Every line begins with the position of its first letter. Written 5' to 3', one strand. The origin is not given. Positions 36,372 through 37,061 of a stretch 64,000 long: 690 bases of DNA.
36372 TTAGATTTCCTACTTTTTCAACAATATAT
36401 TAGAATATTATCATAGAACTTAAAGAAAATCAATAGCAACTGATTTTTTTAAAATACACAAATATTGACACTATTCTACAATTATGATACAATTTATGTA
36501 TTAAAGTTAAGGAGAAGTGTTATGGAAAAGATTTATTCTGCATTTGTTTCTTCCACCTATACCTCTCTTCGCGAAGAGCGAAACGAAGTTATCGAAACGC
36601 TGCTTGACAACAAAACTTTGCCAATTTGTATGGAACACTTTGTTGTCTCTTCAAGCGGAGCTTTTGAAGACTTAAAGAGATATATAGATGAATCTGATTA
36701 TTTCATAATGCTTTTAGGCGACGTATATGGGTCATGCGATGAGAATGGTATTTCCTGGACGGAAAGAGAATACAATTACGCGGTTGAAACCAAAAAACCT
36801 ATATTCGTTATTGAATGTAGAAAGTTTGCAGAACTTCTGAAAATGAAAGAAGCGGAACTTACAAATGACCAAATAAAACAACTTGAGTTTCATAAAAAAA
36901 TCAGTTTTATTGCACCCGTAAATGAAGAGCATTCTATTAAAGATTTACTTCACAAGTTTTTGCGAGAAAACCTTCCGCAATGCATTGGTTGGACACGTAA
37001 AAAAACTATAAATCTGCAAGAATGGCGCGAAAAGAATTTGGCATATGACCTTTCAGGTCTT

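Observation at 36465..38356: DUF4062 (TIR-like) protein with an unassignable C-terminal domain, apparently co-transcribed with an intact IMPase-family phosphatase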

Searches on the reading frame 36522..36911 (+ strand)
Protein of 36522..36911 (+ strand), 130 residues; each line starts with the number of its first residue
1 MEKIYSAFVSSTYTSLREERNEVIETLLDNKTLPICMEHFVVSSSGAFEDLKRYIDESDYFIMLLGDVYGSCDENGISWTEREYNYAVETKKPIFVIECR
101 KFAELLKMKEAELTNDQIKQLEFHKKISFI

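Call 6: search_protein_families(library=pfam, proteins=[window:36522-36851:+], max_evalue=1)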
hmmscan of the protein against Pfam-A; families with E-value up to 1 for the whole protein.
window:36522-36851:+ (110 aa): 3 families
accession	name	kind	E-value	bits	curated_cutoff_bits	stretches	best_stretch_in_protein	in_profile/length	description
PF13271.11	DUF4062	-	5.6e-23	81.4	24.7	1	8-87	3-82/82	Domain of unknown function (DUF4062)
PF13676.11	TIR_2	-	0.019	15.9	28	1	44-95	37-87/122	TIR domain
PF07154.16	DUF1392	-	0.19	12.3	25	1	67-104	39-74/150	Protein of unknown function (DUF1392)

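Call 82: search_dna_similar(query=window:36522-36911:+, collection=plasmids, mode=protein, max_evalue=0.001, max_rows=40)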
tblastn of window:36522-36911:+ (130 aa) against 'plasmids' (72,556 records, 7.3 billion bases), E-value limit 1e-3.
Records with a match: 220; places in all: 228; records where one place covers at least 80% of the query: 7.
Best place of each record, by identity: <60% 220.
By first word of the organism name: Staphylococcus 200; Acinetobacter 6; Bacillus 3; Salmonella 1; Vibrio 1; Paenarthrobacter 1; Paraburkholderia 1; Priestia 1; Neorhizobium 1; Tenacibaculum 1; and 4 more.
By predicted mobility (MOB-suite, as given by PLSDB): mobilizable 203; non-mobilizable 14; conjugative 3.
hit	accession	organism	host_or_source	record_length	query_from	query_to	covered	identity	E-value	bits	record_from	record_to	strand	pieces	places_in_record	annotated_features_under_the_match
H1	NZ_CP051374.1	Salmonella enterica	bovine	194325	3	121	92%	40.3%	4e-17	83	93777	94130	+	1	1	DUF4062 domain-containing protein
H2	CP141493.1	Staphylococcus aureus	Homo sapiens,clinical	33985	5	104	77%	46.7%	5e-19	88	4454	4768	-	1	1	DUF4062 domain-containing protein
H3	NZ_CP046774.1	Vibrio alginolyticus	wound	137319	1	128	98%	36.4%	3e-20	92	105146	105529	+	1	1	DUF4062 domain-containing protein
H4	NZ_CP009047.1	Staphylococcus epidermidis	clinical isolate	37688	5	104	77%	45.5%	3e-19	89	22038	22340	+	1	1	DUF4062 domain-containing protein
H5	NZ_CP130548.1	Staphylococcus aureus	Homo sapiens,purulent fluid,purulent ...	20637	5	101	75%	46.9%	3e-19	89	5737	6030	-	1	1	DUF4062 domain-containing protein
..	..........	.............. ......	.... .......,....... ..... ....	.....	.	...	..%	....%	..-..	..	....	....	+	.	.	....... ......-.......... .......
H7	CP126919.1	Staphylococcus aureus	Homo sapiens,The strain was isolated ...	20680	5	101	75%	46.9%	3e-19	89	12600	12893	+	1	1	DUF4062 domain-containing protein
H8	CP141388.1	Staphylococcus aureus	Homo sapiens,clinical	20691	5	101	75%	46.9%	3e-19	89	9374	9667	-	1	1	DUF4062 domain-containing protein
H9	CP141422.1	Staphylococcus aureus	Homo sapiens,clinical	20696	5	101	75%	46.9%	3e-19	89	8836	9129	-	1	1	DUF4062 domain-containing protein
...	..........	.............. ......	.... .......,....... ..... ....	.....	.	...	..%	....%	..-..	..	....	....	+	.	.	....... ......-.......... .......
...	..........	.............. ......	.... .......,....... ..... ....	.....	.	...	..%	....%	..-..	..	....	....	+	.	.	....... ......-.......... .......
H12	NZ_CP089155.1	Staphylococcus aureus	Homo sapiens,cell culture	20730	5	101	75%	46.9%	3e-19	89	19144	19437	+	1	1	DUF4062 domain-containing protein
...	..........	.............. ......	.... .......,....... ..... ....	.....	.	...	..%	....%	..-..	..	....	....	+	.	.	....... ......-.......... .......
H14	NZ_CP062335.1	Staphylococcus aureus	Homo sapiens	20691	5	101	75%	46.9%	3e-19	89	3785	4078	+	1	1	DUF4062 domain-containing protein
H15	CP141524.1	Staphylococcus aureus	Homo sapiens,clinical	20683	5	101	75%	46.9%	4e-19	89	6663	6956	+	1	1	DUF4062 domain-containing protein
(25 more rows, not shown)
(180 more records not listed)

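Call 83: get_annotated_region(hit=H12, flank=2500)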
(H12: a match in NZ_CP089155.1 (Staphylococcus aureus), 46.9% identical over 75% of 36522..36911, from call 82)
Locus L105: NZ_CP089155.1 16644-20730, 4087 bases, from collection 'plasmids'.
description: Staphylococcus aureus strain UNC_SaCF36 plasmid unnamed, complete sequence
organism: Staphylococcus aureus (NCBI taxid 1280)
taxonomy: Bacteria; Bacillota; Bacilli; Bacillales; Staphylococcaceae; Staphylococcus; Staphylococcus aureus
host: -; source: Homo sapiens,cell culture; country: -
typing (MOB-suite, as given by PLSDB): mobilizable; replicon rep_cluster_1733,rep_cluster_2214; relaxase MOBV
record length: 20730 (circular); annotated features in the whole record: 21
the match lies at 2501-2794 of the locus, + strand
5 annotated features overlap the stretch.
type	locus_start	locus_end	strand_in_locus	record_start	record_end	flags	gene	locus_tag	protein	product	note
predicted_resistance_gene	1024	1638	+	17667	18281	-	cadD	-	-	cadmium resistance transporter CadD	predicted by amrfinderplus; class CADMIUM; identity 99.51%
CDS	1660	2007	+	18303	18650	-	-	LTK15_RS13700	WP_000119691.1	metalloregulator ArsR/SmtB family transcription factor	GO:0006355 - regulation of DNA-templated transcription [Evidence IEA]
CDS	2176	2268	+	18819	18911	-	-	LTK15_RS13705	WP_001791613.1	type I toxin-antitoxin system Fst family toxin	-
CDS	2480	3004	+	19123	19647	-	-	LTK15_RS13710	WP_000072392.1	DUF4062 domain-containing protein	-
CDS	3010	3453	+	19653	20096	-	-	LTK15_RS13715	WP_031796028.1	hypothetical protein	-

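Call 84: get_annotated_region(hit=H3, flank=3000)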
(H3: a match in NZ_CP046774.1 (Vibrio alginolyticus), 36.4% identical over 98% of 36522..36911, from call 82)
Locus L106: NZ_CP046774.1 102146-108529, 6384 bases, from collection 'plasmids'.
description: Vibrio alginolyticus strain 2014V-1011 plasmid unnamed1, complete sequence
organism: Vibrio alginolyticus (NCBI taxid 663)
taxonomy: Bacteria; Pseudomonadota; Gammaproteobacteria; Vibrionales; Vibrionaceae; Vibrio; Vibrio alginolyticus
host: -; source: wound; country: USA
typing (MOB-suite, as given by PLSDB): non-mobilizable; replicon rep_cluster_803
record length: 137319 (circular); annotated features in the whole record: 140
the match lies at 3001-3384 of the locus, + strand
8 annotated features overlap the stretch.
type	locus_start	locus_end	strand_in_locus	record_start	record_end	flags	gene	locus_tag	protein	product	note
CDS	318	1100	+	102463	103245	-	-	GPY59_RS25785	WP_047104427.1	hypothetical protein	-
CDS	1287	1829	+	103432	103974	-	-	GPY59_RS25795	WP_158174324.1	hypothetical protein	-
CDS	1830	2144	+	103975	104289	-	-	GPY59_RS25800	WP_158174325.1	hypothetical protein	-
CDS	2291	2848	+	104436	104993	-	-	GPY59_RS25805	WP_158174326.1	nucleotidyltransferase domain-containing protein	-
CDS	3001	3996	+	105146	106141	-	-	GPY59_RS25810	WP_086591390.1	DUF4062 domain-containing protein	-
CDS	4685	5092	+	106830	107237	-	-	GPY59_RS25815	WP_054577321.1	hypothetical protein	-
CDS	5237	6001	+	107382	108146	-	-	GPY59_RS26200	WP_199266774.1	hypothetical protein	-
CDS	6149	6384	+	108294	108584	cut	-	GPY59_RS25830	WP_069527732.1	hypothetical protein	-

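Call 85: get_annotated_region(hit=H1, flank=3000)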
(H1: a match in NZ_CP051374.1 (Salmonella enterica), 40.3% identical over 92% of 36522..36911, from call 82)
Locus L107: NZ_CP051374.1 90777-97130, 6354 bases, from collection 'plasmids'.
description: Salmonella enterica subsp. enterica serovar Newport strain CVM 24374 plasmid p20723-1
organism: Salmonella enterica (NCBI taxid 108619)
taxonomy: Bacteria; Pseudomonadota; Gammaproteobacteria; Enterobacterales; Enterobacteriaceae; Salmonella; Salmonella enterica
host: -; source: bovine; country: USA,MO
typing (MOB-suite, as given by PLSDB): non-mobilizable
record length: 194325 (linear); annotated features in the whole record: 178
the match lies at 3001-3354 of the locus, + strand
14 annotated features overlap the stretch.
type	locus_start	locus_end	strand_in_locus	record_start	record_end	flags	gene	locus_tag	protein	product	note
CDS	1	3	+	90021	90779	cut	-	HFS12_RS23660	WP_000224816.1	terminase endonuclease subunit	-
CDS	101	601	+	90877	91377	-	-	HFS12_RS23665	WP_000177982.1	head completion/stabilization protein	-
CDS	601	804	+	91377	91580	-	-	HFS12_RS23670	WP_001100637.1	tail protein X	-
CDS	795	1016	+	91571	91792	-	-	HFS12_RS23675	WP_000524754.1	hypothetical protein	-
CDS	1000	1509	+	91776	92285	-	-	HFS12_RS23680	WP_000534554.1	lysozyme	-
CDS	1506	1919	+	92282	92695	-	lysB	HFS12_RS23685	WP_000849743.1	Rz-like lysis system protein LysB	-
CDS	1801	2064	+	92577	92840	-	lysC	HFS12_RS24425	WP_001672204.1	Rz1-like lysis system protein LysC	-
CDS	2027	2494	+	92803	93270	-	-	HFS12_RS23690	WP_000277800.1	phage tail protein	-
CDS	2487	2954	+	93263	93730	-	-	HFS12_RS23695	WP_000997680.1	phage virion morphogenesis protein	GO:0016032 - viral process [Evidence IEA]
CDS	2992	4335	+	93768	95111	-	-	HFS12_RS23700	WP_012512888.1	DUF4062 domain-containing protein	-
CDS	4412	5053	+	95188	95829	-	-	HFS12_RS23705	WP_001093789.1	phage baseplate assembly protein V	-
CDS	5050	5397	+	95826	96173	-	-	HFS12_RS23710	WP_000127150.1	GPW/gp25 family protein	-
CDS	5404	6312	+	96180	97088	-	-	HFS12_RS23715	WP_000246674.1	baseplate assembly protein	-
CDS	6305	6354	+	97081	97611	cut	-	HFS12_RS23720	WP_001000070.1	phage tail protein I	GO:0016032 - viral process [Evidence IEA]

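Call 109: search_dna_similar(query=window:36522-36911:+, collection=plasmids, mode=protein, max_evalue=0.001, max_rows=60, rows=spread)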
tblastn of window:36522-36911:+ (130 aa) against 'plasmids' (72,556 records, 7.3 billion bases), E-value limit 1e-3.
Records with a match: 220; places in all: 228; records where one place covers at least 80% of the query: 7.
Best place of each record, by identity: <60% 220.
By first word of the organism name: Staphylococcus 200; Acinetobacter 6; Bacillus 3; Salmonella 1; Vibrio 1; Paenarthrobacter 1; Paraburkholderia 1; Priestia 1; Neorhizobium 1; Tenacibaculum 1; and 4 more.
By predicted mobility (MOB-suite, as given by PLSDB): mobilizable 203; non-mobilizable 14; conjugative 3.
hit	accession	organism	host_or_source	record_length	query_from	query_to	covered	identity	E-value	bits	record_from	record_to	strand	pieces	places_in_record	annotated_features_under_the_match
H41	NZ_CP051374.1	Salmonella enterica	bovine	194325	3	121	92%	40.3%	4e-17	83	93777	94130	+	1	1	DUF4062 domain-containing protein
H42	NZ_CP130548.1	Staphylococcus aureus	Homo sapiens,purulent fluid,purulent ...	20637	5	101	75%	46.9%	3e-19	89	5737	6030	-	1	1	DUF4062 domain-containing protein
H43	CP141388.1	Staphylococcus aureus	Homo sapiens,clinical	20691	5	101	75%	46.9%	3e-19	89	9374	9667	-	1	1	DUF4062 domain-containing protein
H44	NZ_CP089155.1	Staphylococcus aureus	Homo sapiens,cell culture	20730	5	101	75%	46.9%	3e-19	89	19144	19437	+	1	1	DUF4062 domain-containing protein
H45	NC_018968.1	Staphylococcus aureus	-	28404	5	101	75%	46.9%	4e-19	89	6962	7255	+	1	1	DUF4062 domain-containing protein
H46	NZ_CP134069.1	Staphylococcus aureus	single cell,cabbage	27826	5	101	75%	46.9%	5e-19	88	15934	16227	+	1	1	DUF4062 domain-containing protein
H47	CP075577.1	Staphylococcus aureus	Homo sapiens,nares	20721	5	101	75%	46.9%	6e-19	88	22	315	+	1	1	DUF4062 domain-containing protein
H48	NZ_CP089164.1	Staphylococcus aureus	Homo sapiens,cell culture,sputum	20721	5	101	75%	46.9%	6e-19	88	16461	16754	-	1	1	DUF4062 domain-containing protein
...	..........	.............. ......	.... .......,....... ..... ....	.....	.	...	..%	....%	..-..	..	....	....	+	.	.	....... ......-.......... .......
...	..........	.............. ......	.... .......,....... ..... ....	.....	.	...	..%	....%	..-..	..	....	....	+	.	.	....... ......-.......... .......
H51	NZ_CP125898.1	Staphylococcus aureus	Homo sapiens,skin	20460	5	101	75%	46.9%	6e-19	88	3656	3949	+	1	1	DUF4062 domain-containing protein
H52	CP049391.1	Staphylococcus aureus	Homo sapiens,blood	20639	5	101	75%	46.9%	6e-19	88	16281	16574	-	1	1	DUF4062 domain-containing protein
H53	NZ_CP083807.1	Staphylococcus argenteus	Homo sapiens,nasal swab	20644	5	101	75%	46.9%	6e-19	88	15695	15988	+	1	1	DUF4062 domain-containing protein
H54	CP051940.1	Staphylococcus aureus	Homo sapiens,blood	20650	5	101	75%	46.9%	6e-19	88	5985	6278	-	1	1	DUF4062 domain-containing protein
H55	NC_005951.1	Staphylococcus aureus subsp. aureus MSSA476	-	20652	5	101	75%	46.9%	6e-19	88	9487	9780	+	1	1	DUF4062 domain-containing protein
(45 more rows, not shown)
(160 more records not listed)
